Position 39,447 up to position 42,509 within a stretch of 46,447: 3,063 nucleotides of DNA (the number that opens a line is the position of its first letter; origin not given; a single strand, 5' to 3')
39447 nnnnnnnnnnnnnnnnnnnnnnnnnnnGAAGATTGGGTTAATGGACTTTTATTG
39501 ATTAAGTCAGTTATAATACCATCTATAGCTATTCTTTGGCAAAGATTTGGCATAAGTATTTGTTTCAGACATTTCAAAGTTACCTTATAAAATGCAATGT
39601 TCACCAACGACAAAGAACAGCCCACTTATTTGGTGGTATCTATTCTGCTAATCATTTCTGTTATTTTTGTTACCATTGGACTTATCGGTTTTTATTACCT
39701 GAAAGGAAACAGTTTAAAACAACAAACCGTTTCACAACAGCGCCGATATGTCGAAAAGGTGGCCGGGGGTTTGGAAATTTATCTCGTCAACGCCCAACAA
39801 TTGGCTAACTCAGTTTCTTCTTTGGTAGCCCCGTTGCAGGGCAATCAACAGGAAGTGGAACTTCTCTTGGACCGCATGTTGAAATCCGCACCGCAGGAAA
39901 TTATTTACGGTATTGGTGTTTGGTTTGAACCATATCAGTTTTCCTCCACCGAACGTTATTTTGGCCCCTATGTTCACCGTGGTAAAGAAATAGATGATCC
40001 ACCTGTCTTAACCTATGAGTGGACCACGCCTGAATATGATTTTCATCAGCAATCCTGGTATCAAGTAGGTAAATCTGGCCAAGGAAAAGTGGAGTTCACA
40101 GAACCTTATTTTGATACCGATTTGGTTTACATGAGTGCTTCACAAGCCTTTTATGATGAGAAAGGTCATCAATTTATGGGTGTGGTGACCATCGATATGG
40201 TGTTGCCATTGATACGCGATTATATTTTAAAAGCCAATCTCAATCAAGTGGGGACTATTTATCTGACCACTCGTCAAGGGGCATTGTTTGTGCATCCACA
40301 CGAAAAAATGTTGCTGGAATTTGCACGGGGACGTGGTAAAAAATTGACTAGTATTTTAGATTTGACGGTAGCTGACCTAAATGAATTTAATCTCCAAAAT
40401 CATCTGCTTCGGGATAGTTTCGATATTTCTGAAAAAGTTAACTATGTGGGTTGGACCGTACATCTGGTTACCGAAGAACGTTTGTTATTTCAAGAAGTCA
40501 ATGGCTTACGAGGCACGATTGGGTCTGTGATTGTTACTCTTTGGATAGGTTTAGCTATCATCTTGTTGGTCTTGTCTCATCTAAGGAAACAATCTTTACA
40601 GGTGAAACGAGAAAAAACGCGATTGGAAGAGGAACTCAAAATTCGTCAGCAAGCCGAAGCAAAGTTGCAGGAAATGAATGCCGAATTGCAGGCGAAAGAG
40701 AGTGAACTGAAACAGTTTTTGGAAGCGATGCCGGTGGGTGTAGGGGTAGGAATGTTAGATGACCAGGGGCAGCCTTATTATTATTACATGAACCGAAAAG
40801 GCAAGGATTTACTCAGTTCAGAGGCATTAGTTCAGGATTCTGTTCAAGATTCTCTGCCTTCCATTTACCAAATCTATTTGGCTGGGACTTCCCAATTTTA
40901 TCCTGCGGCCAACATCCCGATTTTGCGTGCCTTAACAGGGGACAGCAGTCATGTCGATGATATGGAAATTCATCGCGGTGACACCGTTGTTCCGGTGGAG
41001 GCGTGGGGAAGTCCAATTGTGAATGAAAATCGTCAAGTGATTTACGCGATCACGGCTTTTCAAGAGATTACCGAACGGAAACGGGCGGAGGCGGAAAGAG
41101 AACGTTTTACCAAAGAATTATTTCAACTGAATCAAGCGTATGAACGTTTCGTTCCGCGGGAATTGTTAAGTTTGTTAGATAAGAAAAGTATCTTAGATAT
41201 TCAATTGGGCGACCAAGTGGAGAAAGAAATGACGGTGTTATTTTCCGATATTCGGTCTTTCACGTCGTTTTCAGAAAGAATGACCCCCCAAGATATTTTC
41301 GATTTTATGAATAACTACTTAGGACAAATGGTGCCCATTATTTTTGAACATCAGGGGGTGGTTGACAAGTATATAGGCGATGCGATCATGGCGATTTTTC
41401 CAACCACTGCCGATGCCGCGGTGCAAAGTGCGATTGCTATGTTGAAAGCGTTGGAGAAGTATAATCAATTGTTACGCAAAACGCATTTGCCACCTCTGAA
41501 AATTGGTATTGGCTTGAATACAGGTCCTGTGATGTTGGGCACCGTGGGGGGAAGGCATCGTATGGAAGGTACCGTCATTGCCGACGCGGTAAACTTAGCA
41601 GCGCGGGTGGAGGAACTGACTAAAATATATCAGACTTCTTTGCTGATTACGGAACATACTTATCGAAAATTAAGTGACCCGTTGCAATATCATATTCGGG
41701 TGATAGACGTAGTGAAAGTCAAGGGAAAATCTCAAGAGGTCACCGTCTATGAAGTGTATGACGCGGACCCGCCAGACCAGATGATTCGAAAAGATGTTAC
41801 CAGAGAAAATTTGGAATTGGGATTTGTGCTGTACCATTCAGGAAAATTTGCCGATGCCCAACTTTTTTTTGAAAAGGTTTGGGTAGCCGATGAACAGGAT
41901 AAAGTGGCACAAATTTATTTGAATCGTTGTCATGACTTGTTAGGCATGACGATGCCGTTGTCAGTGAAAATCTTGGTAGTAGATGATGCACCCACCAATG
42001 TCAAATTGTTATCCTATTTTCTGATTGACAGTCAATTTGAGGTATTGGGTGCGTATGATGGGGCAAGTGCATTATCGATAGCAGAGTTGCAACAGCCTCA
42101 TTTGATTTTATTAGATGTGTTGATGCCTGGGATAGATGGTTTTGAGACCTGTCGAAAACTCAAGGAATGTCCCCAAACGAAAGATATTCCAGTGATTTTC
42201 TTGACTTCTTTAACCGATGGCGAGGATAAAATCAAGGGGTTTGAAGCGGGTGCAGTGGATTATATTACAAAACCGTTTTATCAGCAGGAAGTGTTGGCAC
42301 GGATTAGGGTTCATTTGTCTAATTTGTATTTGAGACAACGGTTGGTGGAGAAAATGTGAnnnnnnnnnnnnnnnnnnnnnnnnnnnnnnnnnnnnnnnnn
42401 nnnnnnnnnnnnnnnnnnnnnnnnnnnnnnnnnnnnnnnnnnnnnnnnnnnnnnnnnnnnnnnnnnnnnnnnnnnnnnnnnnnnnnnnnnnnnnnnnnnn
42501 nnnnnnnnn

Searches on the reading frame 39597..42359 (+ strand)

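Call 14: search_protein_families(library=pfam, proteins=[window:39597-42359:+], max_evalue=0.001)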
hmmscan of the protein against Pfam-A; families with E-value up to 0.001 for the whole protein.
window:39597-42359:+ (920 aa): 5 families
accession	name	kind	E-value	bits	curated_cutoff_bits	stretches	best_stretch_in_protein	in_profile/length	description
PF00072.30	Response_reg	-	1.8e-27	96.2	30.2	1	792-904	1-111/111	Response regulator receiver domain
PF00211.25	Guanylate_cyc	-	2.9e-21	76.3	21.9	1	542-716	6-178/183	Adenylate and Guanylate cyclase catalytic domain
PF22673.2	MCP-like_PDC_1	-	1.8e-17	64.2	27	1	93-204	7-109/113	Methyl-accepting chemotaxis protein-like, first PDC sensor domain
PF02743.24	dCache_1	-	4.8e-07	30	45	1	59-252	22-190/240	Cache domain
PF08448.16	PAS_4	-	4.3e-05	24.2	23.1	0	382-496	6-110/110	PAS fold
